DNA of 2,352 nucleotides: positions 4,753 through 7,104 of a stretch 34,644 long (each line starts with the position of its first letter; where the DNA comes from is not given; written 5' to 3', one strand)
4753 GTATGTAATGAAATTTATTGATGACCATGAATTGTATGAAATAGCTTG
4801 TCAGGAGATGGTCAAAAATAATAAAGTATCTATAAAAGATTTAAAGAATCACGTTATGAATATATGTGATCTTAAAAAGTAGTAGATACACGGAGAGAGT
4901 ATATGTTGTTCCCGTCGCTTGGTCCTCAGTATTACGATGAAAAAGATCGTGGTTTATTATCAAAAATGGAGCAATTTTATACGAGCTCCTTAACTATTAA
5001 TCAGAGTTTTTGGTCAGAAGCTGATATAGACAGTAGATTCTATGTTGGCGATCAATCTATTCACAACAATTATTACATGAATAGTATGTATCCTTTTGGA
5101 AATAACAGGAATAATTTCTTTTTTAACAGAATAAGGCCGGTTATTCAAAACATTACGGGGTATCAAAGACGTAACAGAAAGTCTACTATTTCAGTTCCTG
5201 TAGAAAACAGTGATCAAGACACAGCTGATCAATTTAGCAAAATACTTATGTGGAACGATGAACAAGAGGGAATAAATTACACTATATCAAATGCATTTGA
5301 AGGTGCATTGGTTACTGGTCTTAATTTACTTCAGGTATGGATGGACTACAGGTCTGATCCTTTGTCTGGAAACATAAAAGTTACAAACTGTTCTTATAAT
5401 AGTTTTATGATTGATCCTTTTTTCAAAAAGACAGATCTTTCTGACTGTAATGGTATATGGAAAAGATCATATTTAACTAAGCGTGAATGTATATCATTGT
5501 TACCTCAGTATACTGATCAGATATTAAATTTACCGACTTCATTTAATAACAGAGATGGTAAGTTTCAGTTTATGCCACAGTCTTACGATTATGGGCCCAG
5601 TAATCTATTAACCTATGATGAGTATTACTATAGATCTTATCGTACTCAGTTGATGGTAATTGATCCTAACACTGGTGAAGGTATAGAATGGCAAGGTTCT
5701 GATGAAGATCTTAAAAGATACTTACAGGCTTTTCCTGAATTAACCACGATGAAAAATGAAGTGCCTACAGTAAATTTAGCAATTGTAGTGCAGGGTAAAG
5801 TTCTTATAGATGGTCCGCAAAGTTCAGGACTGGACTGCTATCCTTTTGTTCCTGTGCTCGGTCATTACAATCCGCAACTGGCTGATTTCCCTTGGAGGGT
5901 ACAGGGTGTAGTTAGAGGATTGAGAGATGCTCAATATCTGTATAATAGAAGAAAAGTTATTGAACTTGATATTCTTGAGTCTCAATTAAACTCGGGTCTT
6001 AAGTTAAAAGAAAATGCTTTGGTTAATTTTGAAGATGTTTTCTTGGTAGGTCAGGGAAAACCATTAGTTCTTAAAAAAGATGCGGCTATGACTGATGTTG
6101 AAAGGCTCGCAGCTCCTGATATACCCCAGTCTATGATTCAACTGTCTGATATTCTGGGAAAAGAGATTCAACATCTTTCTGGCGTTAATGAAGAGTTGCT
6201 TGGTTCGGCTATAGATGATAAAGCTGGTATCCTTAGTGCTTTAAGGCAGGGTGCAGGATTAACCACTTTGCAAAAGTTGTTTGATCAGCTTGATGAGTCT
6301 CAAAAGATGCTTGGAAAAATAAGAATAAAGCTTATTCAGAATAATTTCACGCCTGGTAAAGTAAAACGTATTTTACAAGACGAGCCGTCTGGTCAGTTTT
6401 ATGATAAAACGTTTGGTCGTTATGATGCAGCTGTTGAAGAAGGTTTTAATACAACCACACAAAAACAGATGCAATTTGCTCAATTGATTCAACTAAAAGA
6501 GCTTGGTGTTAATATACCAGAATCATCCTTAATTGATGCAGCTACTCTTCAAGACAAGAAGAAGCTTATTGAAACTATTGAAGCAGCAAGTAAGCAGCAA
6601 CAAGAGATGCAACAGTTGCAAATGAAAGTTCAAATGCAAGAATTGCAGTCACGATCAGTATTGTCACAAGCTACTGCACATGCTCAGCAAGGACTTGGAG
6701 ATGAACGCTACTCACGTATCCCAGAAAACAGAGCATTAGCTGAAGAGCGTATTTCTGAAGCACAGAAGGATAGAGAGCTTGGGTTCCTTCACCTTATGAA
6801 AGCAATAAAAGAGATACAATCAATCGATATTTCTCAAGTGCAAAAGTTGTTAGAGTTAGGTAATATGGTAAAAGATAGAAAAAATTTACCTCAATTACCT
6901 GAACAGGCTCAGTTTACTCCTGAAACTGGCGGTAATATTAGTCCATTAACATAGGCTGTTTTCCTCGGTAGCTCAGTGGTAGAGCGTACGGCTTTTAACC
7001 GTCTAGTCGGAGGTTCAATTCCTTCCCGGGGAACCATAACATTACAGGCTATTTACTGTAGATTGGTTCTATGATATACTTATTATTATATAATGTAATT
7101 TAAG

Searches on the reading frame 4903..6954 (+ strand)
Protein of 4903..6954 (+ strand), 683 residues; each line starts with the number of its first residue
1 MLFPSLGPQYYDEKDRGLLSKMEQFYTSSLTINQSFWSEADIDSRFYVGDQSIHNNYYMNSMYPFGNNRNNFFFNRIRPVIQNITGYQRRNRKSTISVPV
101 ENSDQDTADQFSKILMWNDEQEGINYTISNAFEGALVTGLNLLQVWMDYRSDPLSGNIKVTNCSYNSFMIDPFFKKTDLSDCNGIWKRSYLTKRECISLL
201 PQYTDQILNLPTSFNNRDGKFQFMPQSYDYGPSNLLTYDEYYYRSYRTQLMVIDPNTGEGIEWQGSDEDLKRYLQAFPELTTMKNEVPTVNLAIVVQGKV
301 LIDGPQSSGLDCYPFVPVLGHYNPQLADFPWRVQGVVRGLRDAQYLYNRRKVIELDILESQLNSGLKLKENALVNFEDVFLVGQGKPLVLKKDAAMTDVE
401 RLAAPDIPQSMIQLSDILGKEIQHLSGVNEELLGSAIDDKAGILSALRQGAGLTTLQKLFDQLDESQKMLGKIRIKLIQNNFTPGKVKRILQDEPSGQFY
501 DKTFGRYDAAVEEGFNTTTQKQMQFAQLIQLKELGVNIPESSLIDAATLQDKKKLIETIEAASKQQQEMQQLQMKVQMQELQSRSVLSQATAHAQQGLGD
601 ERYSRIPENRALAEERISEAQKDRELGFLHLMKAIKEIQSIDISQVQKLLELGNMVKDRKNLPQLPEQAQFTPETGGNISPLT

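Call 7: search_protein_families(library=phrogs, proteins=[window:4903-6954:+], max_evalue=0.001)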
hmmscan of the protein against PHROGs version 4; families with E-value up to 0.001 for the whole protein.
window:4903-6954:+ (683 aa): 4 families
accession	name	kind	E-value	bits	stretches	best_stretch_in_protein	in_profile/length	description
phrog_156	-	head and packaging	3.6e-64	218.4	1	15-643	8-643/681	portal protein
phrog_25797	-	unknown function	2.9e-06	27.6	1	423-494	53-124/312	-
phrog_14911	-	unknown function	6.9e-06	26.2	1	57-357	48-340/404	-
phrog_18470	-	head and packaging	3.4e-05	24.1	1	74-204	72-202/232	portal protein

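Call 18: search_protein_families(library=pfam, proteins=[window:4903-6954:+], max_evalue=0.01)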
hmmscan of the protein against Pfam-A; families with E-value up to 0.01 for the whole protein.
window:4903-6954:+ (683 aa): 2 families
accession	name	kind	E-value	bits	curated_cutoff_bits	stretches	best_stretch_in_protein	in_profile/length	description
PF16510.12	P22_portal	-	4.4e-65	220.8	26.1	1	27-596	5-593/594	Phage P22-like portal protein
PF23899.1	SU10_portal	-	0.00059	18.8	30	0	355-431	350-423/593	Phage SU10 portal protein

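Call 53: search_dna_similar(query=window:4903-6954:+, collection=phages, mode=protein, max_rows=15)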
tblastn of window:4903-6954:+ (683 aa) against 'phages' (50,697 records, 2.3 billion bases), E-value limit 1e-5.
Records with a match: 63; places in all: 63; records where one place covers at least 80% of the query: 0.
Best place of each record, by identity: <60% 63.
By first word of the organism name: Ralstonia 31; Pseudomonas 10; Burkholderia 10; Erwinia 3; Microcystis 3; Caudoviricetes 2; Rhizobium 1; Paracoccus 1; Acidovorax 1; Aeromonas 1.
By host as written in the record: - 7; Ralstonia pseudosolanacearum 6; Ralstonia pseudosolanacearum I-31 (MT043) 5; Ralstonia solanacearum 5; Pseudomonas aeruginosa 4; Burkholderia cenocepacia 4; Ralstonia pseudosolanacearum I-15 (MT014) 4; Ralstonia pseudosolanacearum I-33 (MT061) 4; and 18 more.
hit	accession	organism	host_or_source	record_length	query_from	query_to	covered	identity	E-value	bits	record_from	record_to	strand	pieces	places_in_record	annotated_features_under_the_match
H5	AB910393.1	Pseudomonas phage KPP25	Pseudomonas aeruginosa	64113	102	600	73%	23.1%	4e-18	95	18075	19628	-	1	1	structural protein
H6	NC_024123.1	Pseudomonas phage KPP25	Pseudomonas aeruginosa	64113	102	600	73%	23.1%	4e-18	95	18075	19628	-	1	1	portal protein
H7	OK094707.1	Pseudomonas phage YMC17/07/R4900a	Pseudomonas aeruginosa YMC17/07/R4900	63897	102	563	68%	23.0%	5e-18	95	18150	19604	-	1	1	hypothetical protein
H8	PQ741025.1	Pseudomonas phage CRPAP1904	Pseudomonas aeruginosa CRPA190 ...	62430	102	563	68%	22.8%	5e-18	95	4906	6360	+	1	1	portal protein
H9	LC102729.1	Pseudomonas phage phiR18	-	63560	102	563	68%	22.8%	1e-17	94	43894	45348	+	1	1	hypothetical protein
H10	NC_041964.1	Pseudomonas phage phiR18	-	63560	102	563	68%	22.8%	1e-17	94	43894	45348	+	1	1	portal protein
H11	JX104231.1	Burkholderia phage BcepMigl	Burkholderia cenocepacia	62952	84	561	70%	21.4%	4e-11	72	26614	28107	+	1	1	portal protein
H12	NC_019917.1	Burkholderia phage BcepMigl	Burkholderia cenocepacia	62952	84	561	70%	21.4%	4e-11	72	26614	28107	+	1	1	portal protein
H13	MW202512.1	Caudoviricetes sp.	Manatee Spring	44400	80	539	67%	21.4%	3e-8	64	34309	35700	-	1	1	portal protein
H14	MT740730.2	Ralstonia phage Cimandef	Ralstonia pseudosolanacearum I-31 ...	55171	84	499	61%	23.3%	4e-11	73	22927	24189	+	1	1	portal protein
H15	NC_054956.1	Ralstonia phage Cimandef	Ralstonia pseudosolanacearum I-31 ...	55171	84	499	61%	23.3%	4e-11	73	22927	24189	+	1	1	portal protein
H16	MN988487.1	Rhizobium phage RHph_Y1_10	Rhizobium etli Y1_10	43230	80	531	66%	21.1%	7e-13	79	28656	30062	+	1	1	portal protein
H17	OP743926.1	Erwinia phage Stean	Erwinia amylovora 1/79Sm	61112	81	490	60%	23.1%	5e-8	62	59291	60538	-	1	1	putative portal protein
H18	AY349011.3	Burkholderia phage Bcep22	-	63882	124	561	64%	21.6%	2e-8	64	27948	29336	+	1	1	phage portal protein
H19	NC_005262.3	Burkholderia phage Bcep22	-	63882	124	561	64%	21.6%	2e-8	64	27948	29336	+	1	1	portal protein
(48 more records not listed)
